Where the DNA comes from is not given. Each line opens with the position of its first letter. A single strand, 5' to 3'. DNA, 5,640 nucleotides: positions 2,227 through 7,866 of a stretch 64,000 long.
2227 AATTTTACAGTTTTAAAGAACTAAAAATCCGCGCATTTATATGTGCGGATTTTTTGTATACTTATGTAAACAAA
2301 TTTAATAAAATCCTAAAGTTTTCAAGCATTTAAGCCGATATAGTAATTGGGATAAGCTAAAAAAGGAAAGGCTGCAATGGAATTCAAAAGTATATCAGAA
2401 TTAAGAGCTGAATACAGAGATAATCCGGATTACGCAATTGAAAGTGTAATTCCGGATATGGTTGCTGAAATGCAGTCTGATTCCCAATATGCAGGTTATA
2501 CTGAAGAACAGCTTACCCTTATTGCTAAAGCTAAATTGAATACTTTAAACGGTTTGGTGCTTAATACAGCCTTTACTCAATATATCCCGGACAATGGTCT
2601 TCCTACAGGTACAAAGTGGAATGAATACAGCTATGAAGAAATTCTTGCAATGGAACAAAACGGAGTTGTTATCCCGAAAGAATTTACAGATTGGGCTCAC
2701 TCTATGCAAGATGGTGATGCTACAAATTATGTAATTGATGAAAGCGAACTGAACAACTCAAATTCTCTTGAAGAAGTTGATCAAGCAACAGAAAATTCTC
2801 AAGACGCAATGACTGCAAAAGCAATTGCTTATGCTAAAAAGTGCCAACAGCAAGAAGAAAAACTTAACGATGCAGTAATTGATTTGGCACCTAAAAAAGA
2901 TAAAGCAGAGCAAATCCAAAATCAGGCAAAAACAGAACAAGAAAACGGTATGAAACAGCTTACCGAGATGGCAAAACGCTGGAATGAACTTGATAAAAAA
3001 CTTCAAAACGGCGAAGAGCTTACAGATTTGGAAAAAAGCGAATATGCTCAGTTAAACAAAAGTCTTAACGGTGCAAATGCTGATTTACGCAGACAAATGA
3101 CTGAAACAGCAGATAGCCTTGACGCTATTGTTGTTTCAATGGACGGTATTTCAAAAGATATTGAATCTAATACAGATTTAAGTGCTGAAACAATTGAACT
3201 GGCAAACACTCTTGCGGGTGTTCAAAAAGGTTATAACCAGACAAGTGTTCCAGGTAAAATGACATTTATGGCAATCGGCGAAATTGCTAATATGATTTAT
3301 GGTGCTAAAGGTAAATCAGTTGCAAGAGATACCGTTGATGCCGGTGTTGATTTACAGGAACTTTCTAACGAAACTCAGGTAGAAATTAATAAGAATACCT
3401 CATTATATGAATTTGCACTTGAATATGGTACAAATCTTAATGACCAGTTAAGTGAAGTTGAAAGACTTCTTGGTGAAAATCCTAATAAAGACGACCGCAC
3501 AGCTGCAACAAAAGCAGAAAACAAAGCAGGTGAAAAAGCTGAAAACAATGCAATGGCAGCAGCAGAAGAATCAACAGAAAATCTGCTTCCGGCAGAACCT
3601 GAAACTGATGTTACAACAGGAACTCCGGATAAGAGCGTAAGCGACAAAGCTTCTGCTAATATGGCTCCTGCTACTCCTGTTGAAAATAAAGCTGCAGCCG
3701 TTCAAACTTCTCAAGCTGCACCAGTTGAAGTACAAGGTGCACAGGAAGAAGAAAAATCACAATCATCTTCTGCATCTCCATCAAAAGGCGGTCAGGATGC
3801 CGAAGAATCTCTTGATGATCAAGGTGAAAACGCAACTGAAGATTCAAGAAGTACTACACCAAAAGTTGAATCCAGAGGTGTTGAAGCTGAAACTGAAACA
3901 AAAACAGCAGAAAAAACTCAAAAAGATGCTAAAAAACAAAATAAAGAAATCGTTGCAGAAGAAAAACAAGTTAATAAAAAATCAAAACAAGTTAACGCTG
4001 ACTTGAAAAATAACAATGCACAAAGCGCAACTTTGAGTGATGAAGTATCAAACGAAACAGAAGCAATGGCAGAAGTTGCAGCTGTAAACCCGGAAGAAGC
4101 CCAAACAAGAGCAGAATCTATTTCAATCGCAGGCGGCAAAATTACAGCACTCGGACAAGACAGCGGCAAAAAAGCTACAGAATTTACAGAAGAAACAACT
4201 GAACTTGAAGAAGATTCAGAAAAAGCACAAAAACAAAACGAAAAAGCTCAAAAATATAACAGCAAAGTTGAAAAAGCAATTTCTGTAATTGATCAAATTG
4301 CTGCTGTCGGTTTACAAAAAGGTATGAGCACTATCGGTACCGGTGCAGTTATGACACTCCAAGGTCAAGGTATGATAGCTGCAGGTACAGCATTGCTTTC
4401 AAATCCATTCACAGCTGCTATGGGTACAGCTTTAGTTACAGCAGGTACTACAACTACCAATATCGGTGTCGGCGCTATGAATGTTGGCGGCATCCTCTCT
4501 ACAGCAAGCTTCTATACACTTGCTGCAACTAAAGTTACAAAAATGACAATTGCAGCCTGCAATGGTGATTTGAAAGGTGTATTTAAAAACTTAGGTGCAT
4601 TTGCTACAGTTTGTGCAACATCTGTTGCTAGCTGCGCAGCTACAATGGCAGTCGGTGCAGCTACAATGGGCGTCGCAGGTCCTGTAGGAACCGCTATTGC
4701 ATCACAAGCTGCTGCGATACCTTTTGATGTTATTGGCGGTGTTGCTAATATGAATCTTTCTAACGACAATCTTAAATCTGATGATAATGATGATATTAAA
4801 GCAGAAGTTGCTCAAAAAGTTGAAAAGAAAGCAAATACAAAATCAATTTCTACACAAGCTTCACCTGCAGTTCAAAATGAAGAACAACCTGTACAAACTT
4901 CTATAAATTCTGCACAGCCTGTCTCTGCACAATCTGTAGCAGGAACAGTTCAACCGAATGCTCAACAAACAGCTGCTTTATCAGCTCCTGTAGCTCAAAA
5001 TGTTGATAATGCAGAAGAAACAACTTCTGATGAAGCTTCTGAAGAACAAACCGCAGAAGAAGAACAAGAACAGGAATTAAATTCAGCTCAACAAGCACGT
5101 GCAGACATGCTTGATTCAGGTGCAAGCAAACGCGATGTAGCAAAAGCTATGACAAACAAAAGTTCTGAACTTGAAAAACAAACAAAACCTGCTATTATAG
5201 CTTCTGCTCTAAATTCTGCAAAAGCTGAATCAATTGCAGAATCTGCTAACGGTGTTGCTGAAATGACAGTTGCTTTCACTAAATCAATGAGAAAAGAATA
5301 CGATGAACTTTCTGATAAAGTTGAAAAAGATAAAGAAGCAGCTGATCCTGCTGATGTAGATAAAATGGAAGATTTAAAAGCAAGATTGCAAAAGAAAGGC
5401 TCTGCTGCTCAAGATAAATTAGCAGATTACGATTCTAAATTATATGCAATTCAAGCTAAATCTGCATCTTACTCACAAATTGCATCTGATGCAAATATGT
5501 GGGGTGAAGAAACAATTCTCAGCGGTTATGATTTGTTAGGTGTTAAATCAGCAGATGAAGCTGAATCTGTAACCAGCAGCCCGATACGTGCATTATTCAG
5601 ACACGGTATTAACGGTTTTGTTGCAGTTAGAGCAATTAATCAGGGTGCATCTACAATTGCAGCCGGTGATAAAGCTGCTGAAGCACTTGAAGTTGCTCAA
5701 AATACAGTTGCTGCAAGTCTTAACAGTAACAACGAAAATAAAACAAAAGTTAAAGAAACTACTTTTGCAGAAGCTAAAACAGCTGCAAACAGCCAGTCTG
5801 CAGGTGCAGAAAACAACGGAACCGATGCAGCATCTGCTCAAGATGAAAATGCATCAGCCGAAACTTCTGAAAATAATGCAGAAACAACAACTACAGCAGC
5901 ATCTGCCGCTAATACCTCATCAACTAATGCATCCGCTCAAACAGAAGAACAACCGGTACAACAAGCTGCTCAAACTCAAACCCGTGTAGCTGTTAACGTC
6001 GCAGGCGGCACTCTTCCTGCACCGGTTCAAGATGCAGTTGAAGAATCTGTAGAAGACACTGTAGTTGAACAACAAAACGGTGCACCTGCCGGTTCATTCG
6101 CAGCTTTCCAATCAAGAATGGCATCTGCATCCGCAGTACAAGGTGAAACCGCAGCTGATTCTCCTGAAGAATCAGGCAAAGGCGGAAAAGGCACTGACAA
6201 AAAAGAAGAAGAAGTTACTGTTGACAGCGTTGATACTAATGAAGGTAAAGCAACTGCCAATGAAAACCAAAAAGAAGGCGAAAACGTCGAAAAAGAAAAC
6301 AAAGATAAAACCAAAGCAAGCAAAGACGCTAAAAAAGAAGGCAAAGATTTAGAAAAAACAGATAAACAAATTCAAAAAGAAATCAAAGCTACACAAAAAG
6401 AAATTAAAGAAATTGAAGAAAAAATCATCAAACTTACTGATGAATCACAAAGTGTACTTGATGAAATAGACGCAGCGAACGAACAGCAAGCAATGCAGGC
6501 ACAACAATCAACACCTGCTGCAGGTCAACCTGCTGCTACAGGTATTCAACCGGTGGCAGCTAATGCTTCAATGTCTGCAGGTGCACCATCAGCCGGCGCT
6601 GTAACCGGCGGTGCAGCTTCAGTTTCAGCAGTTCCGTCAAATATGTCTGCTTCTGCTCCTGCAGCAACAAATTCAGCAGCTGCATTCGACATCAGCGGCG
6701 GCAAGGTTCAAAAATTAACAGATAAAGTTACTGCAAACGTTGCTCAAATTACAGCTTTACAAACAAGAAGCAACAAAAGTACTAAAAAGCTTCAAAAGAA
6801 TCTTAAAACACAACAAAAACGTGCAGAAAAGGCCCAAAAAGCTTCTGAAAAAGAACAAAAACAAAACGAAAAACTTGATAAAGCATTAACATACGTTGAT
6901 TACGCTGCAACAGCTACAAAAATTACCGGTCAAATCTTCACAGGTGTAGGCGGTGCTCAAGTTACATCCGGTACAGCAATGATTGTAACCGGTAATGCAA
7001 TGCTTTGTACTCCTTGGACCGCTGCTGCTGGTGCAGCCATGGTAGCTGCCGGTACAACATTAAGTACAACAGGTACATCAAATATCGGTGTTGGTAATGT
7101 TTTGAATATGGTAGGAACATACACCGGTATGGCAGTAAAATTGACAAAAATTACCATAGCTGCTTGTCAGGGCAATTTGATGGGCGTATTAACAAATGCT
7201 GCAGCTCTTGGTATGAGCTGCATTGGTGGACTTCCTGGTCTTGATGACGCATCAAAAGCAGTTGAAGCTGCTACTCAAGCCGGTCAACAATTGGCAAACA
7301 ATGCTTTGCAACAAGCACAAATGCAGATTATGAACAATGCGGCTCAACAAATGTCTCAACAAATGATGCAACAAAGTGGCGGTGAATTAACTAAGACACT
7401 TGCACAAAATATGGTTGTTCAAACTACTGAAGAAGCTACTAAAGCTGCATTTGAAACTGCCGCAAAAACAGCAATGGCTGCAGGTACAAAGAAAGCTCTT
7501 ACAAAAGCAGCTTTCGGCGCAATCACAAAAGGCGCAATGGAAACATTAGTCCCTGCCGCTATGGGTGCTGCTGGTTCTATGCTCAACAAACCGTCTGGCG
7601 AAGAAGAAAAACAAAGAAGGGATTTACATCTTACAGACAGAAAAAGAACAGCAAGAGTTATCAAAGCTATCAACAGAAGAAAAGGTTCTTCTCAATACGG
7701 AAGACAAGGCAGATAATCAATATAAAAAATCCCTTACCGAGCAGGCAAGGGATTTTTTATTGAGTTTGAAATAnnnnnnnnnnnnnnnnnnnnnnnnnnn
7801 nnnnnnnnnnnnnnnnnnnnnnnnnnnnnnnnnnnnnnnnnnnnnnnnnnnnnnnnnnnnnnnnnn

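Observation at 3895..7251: The giant ORF is an ancient internal duplication of a 'K/E coiled coil plus small-residue hydrophobic block' module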

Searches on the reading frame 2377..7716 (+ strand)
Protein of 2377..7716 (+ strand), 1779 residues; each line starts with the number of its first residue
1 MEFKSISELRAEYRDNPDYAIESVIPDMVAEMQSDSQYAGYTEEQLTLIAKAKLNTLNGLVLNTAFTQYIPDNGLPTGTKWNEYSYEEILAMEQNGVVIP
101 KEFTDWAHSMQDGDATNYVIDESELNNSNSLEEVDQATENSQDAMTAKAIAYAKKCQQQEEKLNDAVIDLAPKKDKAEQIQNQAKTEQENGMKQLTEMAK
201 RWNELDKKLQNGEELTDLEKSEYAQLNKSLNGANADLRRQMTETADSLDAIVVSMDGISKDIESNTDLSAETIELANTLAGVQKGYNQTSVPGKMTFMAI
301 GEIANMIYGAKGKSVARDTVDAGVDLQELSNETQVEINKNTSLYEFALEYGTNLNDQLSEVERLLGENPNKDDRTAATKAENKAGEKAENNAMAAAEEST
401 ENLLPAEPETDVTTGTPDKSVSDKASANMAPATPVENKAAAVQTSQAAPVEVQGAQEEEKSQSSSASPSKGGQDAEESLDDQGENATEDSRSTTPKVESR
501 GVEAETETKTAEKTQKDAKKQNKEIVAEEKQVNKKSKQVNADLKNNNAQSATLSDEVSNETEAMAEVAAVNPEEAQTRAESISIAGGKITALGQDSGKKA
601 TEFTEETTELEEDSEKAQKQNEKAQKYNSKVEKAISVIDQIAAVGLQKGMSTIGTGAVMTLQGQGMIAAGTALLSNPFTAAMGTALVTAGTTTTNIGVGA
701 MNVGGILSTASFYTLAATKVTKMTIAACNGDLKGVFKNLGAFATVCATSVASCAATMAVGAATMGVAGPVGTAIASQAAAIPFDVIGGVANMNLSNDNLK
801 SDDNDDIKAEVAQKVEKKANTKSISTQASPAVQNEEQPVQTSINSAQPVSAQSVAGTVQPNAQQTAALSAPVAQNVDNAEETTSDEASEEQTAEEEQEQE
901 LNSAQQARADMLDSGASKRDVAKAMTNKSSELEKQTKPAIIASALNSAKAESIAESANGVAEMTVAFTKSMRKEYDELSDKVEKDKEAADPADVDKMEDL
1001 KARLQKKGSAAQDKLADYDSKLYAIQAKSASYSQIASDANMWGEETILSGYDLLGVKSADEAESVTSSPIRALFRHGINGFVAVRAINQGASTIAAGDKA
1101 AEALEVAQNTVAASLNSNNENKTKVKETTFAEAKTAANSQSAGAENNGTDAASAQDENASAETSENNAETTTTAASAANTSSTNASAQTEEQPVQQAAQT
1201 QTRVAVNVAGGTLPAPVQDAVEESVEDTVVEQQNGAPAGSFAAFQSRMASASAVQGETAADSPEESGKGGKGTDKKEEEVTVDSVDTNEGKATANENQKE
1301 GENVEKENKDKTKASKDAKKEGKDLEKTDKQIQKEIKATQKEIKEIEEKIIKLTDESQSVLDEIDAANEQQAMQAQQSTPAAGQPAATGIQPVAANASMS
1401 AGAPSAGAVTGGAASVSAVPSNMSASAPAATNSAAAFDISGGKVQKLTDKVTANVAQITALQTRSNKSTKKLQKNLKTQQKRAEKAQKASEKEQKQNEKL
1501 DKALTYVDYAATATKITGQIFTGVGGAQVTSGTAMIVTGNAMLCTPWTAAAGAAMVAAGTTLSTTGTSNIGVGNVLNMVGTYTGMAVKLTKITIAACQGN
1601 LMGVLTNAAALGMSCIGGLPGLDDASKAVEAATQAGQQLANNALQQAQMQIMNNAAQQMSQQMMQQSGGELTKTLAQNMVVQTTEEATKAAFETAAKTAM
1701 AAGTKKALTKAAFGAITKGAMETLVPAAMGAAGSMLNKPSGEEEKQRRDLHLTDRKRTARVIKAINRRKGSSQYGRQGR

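Call 7: search_protein_families(library=pfam, proteins=[window:2377-7716:+], max_evalue=0.01)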
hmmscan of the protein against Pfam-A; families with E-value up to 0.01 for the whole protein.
window:2377-7716:+ (1779 aa): 0 families

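Call 8: search_solved_structures(query=window:2377-7716:+, max_evalue=1)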
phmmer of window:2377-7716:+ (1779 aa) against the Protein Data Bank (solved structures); distinct sequences matched with E-value up to 1: 1.
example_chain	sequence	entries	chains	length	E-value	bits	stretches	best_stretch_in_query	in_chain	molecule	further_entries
2rek_A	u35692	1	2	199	0.19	12.7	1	1670-1737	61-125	Putative tetR-family transcriptional regulator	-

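Call 9: find_homologous_proteins(query=window:2377-7716:+, max_evalue=0.001)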
Query window:2377-7716:+ (1779 aa): 42 proteins with E <= 0.001 among 8000 candidates.
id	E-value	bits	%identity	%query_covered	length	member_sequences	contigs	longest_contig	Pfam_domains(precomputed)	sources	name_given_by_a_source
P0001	0.0e+0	3596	98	100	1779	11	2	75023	-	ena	-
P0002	0.0e+0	3008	82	100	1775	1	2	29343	-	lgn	-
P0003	0.0e+0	2930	81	100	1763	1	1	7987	-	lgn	-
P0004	0.0e+0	2923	80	100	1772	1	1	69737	-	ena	-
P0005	0.0e+0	2916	80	100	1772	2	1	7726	-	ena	-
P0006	0.0e+0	2903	80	100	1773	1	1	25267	-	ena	-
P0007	0.0e+0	2895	79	100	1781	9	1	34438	-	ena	-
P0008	0.0e+0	2873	79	100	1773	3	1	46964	-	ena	-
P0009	0.0e+0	2869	79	100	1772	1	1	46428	-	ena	-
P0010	0.0e+0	2865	79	100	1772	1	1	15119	-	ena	-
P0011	0.0e+0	2865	79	100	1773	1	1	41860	-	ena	-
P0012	0.0e+0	2864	79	100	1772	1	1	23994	-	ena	-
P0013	0.0e+0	2859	79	100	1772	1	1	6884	-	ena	-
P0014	0.0e+0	2849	78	100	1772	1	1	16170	-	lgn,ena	-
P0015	0.0e+0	2808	73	100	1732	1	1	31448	-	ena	-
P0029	1.1e-55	207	28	38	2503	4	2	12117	-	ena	-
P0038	3.3e-27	113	31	16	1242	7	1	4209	-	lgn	-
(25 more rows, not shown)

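Call 28: search_protein_families(library=ncbifam, proteins=[window:2377-7716:+], max_evalue=0.1)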
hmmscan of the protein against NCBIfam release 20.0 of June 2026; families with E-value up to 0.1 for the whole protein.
window:2377-7716:+ (1779 aa): 0 families

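Call 29: search_protein_families(library=phrogs, proteins=[window:2377-7716:+], max_evalue=0.1)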
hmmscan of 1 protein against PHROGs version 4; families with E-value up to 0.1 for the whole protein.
window:2377-7716:+ (1779 aa): 0 families
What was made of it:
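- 2377..7716 (+): Giant ORF, 1779 aa, net charge about -80, no N-terminal signal peptide. Pfam, NCBIfam and PHROGs give zero hits (calls 7, 28, 29).
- Tried and rejected: Pfam, NCBIfam and PHROGs scans of the whole ORF gave zero hits (calls 7, 28, 29).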

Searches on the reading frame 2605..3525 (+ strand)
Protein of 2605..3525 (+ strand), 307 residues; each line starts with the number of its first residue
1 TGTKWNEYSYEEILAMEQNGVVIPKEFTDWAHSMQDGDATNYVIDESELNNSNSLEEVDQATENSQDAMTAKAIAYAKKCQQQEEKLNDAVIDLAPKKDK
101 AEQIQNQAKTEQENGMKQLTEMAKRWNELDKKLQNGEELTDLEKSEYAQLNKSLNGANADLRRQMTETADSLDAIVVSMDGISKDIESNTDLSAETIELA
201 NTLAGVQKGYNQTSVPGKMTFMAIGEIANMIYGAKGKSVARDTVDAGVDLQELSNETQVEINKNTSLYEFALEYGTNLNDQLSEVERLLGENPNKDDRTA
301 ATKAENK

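Call 18: find_related_loci(query=A2, collection=genome_contigs, flank=10000)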
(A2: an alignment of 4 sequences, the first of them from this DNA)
Query A2 (307 aa) in genome_contigs; peptide patterns used: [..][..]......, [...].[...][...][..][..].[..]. (x = any residue, [..] = any of these).
67 stretches matched a pattern; 41 encode a relative of the query (tblastn E <= 1e-3); 41 distinct loci.
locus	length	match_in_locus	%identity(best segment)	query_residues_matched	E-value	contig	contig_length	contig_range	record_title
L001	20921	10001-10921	92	1-307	0e+0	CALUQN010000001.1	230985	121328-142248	MAG: Candidatus Gastranaerophilales bacterium isolate BRZ_AE__bin22 genome assembly, contig: BRZ_AE__NODE_44_length_2309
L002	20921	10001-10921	80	1-307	3e-170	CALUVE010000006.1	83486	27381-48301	MAG: Candidatus Gastranaerophilales bacterium isolate BRZ_FQ__bin83 genome assembly, contig: BRZ_FQ__NODE_352_length_834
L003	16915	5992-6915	82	1-307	3e-168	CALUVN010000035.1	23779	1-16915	MAG: Candidatus Gastranaerophilales bacterium isolate BRZ_KE__bin57 genome assembly, contig: BRZ_KE__NODE_2587_length_23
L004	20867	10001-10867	37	5-295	2e-51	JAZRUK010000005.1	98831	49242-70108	MAG: Candidatus Gastranaerophilaceae bacterium isolate T1900045337_YK20190026.MAGScoT_cleanbin_000001 SGB_6617_k141_2164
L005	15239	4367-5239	35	5-295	1e-50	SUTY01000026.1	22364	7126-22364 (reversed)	MAG: Cyanobacteria bacterium SIG32 NODE_44166_length_22364_cov_5.263974, whole genome shotgun sequence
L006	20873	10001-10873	35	5-295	2e-50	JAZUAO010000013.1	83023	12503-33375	MAG: Candidatus Gastranaerophilaceae bacterium isolate T1900045320_YK20190009.MAGScoT_cleanbin_000003 SGB_6344_k141_7685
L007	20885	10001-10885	35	4-295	1e-50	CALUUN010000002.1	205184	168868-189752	MAG: Candidatus Gastranaerophilales bacterium isolate BRZ_MV__bin6 genome assembly, contig: BRZ_MV__NODE_33_length_20518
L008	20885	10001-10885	34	4-295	3e-50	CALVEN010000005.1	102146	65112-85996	MAG: Candidatus Gastranaerophilales bacterium isolate BRZ_BN__bin58 genome assembly, contig: BRZ_BN__NODE_276_length_102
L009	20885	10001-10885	34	4-295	1e-49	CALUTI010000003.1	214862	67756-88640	MAG: Candidatus Gastranaerophilales bacterium isolate BRZ_LN__bin14 genome assembly, contig: BRZ_LN__NODE_33_length_2148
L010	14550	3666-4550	36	4-295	3e-49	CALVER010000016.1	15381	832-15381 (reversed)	MAG: Candidatus Gastranaerophilales bacterium isolate BRZ_RB__bin26 genome assembly, contig: BRZ_RB__NODE_4839_length_15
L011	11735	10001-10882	34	5-294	3e-48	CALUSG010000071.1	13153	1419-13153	MAG: Candidatus Gastranaerophilales bacterium isolate E21__bin158 genome assembly, contig: E21__k127_2203680, whole geno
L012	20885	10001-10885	34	4-295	1e-47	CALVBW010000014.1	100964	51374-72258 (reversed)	MAG: Candidatus Gastranaerophilales bacterium isolate E08__bin45 genome assembly, contig: E08__k127_6532368, whole genom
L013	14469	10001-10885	34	5-295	1e-47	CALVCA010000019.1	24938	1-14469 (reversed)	MAG: Candidatus Gastranaerophilales bacterium isolate BRZ_E__bin25 genome assembly, contig: BRZ_E__NODE_4193_length_2493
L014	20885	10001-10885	33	4-295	6e-46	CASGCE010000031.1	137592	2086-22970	uncultured bacterium isolate SI.B5.metabat-bins.116 genome assembly, contig: SI.B5.metabat-bins.116.fa_k141_348060, whol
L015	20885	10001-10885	32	4-295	7e-46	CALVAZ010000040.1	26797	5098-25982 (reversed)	MAG: Candidatus Gastranaerophilales bacterium isolate E08__bin114 genome assembly, contig: E08__k127_1727964, whole geno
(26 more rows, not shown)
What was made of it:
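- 2377..2766 (+): Head, aa 1-130, with the family signature W..[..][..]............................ This motif was used to retrieve 41 loci (call 18).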
